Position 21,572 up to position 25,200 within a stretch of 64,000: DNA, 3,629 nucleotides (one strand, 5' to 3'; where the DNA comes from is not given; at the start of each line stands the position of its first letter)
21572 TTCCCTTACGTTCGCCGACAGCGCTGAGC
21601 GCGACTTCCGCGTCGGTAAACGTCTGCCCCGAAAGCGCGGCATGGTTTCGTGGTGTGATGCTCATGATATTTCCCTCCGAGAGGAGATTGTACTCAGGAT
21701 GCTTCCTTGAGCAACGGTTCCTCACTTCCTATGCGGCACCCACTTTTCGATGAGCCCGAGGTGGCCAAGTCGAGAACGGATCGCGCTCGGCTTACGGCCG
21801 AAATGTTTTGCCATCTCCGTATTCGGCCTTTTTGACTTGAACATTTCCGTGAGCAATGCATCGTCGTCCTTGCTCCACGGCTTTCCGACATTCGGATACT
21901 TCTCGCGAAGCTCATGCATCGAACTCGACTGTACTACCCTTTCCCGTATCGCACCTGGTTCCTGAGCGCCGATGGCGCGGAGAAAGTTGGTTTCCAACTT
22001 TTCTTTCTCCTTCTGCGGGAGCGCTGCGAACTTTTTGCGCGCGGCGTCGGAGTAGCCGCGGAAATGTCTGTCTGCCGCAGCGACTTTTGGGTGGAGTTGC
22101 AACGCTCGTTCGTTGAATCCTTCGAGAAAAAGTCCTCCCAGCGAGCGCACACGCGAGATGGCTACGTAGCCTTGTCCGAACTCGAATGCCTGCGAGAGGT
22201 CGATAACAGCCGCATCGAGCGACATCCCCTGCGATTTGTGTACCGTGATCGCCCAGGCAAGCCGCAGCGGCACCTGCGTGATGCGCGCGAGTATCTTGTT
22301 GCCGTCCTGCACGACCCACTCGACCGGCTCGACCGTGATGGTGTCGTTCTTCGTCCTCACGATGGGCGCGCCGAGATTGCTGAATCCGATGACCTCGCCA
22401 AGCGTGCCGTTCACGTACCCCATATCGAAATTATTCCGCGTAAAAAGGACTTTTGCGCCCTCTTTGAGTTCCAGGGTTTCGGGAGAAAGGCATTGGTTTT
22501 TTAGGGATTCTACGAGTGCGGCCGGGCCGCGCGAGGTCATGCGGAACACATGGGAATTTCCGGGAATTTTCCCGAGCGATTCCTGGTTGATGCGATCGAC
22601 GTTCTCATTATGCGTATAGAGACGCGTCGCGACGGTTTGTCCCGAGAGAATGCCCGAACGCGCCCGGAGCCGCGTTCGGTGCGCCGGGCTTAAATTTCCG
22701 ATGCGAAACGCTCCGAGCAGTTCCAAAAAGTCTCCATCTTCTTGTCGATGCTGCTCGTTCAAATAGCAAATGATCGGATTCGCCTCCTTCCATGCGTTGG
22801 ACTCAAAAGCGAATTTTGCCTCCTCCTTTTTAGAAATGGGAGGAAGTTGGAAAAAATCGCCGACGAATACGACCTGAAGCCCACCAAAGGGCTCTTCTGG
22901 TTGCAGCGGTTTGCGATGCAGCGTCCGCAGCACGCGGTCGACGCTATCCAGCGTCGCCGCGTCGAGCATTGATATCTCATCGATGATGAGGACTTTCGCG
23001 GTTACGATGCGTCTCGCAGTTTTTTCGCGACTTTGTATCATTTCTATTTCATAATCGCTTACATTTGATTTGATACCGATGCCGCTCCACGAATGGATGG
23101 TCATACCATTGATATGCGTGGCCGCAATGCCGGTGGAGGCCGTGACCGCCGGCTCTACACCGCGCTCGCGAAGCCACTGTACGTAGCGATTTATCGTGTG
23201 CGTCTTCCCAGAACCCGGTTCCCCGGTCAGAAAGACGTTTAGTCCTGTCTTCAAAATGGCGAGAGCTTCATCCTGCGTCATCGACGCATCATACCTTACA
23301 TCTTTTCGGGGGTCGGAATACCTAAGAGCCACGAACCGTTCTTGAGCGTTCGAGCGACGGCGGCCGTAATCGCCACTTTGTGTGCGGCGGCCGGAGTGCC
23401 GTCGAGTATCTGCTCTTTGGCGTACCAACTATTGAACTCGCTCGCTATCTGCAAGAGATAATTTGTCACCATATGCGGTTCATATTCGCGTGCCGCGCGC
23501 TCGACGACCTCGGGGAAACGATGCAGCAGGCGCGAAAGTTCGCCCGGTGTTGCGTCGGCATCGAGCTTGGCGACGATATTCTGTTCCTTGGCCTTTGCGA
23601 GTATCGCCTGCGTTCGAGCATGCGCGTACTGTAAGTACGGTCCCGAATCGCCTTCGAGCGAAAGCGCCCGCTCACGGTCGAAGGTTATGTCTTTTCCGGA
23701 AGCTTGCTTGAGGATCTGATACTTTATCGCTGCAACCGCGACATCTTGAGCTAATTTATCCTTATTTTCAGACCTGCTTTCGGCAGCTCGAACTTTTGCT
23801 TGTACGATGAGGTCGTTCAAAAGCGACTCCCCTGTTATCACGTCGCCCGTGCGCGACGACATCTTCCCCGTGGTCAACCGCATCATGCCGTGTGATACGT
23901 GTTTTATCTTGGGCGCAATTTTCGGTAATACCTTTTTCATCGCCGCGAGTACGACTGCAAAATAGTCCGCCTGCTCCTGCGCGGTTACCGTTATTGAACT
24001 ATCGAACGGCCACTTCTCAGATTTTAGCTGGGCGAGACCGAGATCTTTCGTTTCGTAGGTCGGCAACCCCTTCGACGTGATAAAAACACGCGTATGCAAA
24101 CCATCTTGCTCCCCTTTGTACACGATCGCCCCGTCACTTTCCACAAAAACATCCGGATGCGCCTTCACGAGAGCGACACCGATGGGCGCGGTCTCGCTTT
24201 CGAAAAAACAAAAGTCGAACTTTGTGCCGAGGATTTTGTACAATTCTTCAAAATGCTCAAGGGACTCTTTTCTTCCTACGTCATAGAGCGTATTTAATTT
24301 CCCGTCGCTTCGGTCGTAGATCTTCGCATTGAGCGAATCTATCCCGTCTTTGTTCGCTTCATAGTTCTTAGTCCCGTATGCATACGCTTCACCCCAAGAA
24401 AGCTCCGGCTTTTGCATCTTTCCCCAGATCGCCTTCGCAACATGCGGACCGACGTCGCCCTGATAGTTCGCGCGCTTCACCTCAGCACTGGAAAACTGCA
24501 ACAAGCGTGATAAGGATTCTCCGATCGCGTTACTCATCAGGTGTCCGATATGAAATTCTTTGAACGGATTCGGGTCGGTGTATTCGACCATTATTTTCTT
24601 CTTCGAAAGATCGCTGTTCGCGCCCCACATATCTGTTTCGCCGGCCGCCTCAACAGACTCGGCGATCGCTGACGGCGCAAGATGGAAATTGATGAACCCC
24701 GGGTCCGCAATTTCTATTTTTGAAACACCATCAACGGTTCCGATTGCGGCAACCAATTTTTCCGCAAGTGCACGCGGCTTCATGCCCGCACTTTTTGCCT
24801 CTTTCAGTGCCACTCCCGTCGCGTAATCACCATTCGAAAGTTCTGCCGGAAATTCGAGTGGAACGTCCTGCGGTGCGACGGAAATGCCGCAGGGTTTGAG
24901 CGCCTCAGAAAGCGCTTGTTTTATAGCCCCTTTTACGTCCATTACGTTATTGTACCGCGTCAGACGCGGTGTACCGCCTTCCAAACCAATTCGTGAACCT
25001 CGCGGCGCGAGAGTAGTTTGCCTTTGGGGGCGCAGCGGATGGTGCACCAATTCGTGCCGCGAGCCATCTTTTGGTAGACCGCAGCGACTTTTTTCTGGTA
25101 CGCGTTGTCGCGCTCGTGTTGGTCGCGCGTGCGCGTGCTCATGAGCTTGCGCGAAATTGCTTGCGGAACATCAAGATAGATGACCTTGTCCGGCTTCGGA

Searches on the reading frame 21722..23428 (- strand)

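Call 61: search_protein_families(library=pfam, proteins=[window:21722-23428:-], max_evalue=0.0001)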
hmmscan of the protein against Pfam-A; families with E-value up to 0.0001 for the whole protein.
window:21722-23428:- (568 aa): 8 families
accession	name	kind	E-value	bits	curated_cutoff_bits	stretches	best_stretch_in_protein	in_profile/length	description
PF05970.20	PIF1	-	5.9e-36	124.6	25.9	1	58-231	18-191/223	PIF1-like helicase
PF13245.12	AAA_19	-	2.3e-15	57.4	25.1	1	52-198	1-132/134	AAA domain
PF13604.12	AAA_30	-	1.2e-13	51.7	27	1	51-247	5-174/191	AAA domain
PF13401.12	AAA_22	-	3.1e-09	37.7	27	1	62-190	5-122/130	AAA domain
PF21530.3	Pif1_2B_dom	-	5.9e-08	32.7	23.9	1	305-349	2-47/47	DNA helicase Pif1, 2B domain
PF01443.25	Viral_helicase1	-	1.1e-05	25.9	21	0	68-162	4-78/228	Viral superfamily 1 RNA helicase core domain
PF03266.21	NTPase_1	-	3.5e-05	24.2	23.9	0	64-94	1-31/168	NTPase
PF07728.20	AAA_5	-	5.9e-05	23.5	22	0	64-172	1-95/139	AAA domain (dynein-related subfamily)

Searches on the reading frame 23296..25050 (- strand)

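Call 61: search_protein_families(library=pfam, proteins=[window:23296-25050:-], max_evalue=0.0001)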
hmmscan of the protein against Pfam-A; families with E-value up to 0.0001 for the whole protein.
window:23296-25050:- (584 aa): 3 families
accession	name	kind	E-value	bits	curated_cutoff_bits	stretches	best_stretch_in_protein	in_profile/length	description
PF00750.26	tRNA-synt_1d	-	1.1e-29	104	23.3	1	149-458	18-348/349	tRNA synthetases class I (R), catalytic domain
PF05746.21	DALR_1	-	2.5e-27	95.7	22.3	1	473-584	1-117/117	DALR anticodon binding domain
PF03485.21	Arg_tRNA_synt_N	-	1.6e-20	74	21.5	1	43-124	3-85/85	Arginyl tRNA synthetase N terminal domain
